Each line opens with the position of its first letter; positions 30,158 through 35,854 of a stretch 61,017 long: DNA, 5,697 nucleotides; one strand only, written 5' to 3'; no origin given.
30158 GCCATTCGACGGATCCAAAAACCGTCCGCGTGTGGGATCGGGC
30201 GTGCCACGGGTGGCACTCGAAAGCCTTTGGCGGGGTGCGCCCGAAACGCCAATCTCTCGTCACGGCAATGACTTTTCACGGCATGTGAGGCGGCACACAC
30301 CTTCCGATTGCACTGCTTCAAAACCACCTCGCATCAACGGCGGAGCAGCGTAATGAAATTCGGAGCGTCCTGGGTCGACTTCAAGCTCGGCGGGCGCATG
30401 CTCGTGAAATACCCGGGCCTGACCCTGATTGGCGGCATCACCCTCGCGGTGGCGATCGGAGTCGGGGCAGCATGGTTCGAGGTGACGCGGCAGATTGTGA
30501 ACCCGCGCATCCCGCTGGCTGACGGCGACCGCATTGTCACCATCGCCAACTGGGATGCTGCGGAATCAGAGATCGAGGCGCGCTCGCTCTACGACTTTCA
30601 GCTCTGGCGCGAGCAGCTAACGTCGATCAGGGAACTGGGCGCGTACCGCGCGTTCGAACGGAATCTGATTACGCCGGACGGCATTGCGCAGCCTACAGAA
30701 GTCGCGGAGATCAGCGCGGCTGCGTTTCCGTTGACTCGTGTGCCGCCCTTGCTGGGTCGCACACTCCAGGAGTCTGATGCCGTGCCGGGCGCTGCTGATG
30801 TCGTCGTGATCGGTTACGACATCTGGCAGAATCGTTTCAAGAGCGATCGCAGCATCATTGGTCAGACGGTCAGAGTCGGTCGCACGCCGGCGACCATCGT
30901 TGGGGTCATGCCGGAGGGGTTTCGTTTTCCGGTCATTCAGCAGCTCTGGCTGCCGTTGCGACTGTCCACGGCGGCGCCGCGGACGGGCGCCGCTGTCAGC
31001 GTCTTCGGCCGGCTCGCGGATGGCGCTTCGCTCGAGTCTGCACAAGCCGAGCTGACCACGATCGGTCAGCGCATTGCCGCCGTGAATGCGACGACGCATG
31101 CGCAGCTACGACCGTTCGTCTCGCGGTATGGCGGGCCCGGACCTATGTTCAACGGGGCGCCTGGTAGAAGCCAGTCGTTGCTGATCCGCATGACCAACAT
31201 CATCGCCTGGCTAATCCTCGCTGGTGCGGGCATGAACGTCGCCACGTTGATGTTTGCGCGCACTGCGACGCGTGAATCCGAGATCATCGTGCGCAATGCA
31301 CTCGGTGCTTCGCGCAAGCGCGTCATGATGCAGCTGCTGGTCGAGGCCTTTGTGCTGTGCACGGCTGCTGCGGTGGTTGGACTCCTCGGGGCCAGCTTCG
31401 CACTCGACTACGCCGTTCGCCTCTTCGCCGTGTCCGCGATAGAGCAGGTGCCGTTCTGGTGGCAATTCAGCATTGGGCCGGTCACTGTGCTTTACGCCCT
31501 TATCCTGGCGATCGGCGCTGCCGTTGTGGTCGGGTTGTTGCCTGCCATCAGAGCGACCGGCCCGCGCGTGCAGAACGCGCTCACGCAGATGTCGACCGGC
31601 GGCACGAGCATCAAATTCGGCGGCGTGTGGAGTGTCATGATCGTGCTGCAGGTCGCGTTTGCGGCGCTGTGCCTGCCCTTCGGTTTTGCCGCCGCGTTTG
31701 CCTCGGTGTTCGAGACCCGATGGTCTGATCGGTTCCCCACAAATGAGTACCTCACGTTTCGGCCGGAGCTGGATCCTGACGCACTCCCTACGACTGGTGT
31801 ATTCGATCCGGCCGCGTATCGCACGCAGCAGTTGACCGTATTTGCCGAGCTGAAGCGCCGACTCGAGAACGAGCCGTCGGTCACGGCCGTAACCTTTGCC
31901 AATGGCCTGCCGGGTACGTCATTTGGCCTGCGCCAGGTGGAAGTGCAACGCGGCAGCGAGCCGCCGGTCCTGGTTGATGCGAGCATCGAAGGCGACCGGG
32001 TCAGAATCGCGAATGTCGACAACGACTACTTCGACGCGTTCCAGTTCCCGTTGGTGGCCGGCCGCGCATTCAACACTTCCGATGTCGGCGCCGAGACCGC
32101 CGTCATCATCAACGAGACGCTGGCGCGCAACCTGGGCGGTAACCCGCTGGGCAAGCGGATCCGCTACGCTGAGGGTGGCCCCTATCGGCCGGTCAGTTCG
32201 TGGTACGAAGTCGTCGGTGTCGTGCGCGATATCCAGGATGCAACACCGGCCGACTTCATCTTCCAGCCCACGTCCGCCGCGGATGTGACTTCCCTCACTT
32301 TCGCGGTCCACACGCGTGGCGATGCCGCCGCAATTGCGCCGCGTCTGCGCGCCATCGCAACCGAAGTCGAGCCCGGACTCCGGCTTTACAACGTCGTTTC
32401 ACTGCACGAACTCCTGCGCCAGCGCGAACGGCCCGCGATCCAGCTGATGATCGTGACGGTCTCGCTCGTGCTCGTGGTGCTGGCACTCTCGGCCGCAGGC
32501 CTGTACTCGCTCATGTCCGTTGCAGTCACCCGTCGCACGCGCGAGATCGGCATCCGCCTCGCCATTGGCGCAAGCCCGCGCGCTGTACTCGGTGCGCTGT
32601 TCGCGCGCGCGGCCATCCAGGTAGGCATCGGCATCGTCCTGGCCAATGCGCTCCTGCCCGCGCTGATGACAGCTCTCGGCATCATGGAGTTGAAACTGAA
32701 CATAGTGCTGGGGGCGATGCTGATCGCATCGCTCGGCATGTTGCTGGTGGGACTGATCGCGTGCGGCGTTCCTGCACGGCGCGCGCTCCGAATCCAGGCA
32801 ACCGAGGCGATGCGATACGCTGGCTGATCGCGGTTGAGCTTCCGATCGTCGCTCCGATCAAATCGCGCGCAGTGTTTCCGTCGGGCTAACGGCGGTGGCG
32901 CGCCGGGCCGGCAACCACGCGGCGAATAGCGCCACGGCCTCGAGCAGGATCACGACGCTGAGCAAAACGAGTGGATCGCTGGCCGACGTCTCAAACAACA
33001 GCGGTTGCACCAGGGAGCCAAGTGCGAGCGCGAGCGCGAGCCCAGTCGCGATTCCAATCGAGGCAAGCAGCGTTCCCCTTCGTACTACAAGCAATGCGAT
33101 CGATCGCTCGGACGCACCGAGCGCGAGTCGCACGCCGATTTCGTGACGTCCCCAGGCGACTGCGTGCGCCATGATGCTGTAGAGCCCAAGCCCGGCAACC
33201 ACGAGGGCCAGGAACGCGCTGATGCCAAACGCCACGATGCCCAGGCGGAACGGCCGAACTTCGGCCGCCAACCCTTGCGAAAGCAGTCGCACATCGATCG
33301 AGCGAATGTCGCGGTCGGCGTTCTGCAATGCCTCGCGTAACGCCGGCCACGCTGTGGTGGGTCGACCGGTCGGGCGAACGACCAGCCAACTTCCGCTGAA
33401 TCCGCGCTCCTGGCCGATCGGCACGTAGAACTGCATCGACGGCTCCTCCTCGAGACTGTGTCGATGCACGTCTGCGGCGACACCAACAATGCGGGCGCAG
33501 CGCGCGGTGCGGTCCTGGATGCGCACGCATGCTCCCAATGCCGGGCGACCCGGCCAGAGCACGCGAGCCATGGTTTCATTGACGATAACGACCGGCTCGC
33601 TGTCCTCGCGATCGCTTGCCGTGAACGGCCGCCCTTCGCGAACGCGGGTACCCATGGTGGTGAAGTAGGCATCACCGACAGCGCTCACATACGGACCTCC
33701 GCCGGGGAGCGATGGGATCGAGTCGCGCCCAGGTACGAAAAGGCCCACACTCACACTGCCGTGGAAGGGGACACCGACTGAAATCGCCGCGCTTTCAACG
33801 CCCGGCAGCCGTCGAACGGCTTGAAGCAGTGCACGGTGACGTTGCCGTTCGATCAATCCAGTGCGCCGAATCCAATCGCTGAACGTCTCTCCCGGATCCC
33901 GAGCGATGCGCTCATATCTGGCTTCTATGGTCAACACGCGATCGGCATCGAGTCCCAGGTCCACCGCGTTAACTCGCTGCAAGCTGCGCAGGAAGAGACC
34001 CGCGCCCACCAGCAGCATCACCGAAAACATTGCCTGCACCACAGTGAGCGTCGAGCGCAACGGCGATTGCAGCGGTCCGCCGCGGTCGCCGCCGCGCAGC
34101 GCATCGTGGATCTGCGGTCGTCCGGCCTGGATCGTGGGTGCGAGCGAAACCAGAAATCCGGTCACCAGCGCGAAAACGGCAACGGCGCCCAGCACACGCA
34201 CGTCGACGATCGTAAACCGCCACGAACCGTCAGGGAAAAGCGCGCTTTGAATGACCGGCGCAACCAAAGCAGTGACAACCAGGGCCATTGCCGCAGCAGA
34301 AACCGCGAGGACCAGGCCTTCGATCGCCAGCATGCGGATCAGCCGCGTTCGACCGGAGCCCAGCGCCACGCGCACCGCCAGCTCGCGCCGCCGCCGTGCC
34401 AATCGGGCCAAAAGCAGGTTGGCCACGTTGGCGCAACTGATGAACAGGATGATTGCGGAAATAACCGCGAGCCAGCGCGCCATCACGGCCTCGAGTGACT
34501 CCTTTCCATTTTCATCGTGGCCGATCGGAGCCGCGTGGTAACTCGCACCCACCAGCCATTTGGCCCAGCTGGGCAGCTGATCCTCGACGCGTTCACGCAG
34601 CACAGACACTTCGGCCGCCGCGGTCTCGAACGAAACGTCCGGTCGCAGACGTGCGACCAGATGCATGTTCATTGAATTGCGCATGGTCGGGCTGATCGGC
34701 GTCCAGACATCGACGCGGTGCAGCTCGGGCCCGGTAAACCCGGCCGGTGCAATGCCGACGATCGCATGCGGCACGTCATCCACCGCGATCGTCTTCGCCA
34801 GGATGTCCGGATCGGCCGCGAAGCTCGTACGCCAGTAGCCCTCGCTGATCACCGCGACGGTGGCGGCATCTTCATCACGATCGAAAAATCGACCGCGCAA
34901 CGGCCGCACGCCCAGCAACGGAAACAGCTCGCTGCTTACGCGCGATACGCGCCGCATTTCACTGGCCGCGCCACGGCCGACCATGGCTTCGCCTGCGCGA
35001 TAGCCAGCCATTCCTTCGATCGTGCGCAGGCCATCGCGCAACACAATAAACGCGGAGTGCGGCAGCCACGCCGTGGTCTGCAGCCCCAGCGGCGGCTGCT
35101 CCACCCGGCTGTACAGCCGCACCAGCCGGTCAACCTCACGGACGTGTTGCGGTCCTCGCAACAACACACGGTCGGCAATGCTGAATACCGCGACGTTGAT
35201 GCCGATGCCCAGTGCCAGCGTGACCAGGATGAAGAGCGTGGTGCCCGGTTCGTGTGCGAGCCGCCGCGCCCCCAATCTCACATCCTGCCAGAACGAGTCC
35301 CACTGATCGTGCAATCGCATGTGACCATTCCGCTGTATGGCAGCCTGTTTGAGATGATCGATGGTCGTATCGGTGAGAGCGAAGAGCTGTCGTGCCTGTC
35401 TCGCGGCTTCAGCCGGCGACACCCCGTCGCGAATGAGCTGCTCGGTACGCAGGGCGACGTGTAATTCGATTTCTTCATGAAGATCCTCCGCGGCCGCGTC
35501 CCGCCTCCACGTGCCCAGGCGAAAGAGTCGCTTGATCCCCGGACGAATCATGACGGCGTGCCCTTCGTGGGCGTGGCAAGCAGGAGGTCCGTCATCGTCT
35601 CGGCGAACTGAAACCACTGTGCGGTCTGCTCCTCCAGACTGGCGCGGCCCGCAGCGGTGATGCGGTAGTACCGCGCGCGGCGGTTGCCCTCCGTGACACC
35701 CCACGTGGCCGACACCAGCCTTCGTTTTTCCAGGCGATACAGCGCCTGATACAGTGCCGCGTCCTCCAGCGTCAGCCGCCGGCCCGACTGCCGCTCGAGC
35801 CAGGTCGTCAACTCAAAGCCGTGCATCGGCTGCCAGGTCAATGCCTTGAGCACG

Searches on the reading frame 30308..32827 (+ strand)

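Call 59: search_protein_families(library=pfam, proteins=[window:30308-32827:+], max_evalue=0.00001)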
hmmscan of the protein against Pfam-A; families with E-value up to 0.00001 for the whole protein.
window:30308-32827:+ (839 aa): 2 families
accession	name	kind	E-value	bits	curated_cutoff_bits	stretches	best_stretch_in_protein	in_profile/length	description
PF12704.14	MacB_PCD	-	4.1e-33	115.9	27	2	44-251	12-206/207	MacB-like periplasmic core domain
PF02687.27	FtsX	-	4.4e-22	78.8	25.5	2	297-417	1-116/120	FtsX-like permease C-terminal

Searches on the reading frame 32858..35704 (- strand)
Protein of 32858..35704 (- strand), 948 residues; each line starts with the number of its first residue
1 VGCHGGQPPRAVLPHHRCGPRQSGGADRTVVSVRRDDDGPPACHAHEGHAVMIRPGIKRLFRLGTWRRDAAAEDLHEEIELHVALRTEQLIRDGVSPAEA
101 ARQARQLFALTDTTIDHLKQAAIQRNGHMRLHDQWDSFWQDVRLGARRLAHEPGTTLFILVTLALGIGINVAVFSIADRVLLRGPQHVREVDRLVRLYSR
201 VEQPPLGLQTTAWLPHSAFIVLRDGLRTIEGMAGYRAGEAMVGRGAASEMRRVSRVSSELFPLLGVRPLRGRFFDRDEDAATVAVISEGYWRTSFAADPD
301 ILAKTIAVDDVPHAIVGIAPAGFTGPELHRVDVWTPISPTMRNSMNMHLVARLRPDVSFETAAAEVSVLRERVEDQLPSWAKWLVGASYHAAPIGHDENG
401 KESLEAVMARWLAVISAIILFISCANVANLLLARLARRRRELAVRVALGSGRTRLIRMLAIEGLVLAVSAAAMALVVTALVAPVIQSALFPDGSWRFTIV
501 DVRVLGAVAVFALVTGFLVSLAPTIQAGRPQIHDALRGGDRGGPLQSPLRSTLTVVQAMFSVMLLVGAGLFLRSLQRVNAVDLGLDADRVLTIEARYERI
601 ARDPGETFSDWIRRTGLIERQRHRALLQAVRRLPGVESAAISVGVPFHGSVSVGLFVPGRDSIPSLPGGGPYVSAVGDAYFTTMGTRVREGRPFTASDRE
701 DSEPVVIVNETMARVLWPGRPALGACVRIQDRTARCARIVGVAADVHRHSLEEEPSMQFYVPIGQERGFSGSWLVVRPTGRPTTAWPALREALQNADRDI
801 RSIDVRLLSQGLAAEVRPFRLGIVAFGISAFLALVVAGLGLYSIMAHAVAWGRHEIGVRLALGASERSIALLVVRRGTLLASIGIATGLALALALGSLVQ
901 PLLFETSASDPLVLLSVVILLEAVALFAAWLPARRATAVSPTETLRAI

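Call 59: search_protein_families(library=pfam, proteins=[window:32858-35704:-], max_evalue=0.00001)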
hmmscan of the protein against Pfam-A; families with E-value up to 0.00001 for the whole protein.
window:32858-35704:- (948 aa): 2 families
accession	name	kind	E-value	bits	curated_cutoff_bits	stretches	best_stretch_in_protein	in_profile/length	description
PF12704.14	MacB_PCD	-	5.9e-28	99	27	2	156-366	1-204/207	MacB-like periplasmic core domain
PF02687.27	FtsX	-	8.9e-20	71.4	25.5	2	414-529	2-117/120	FtsX-like permease C-terminal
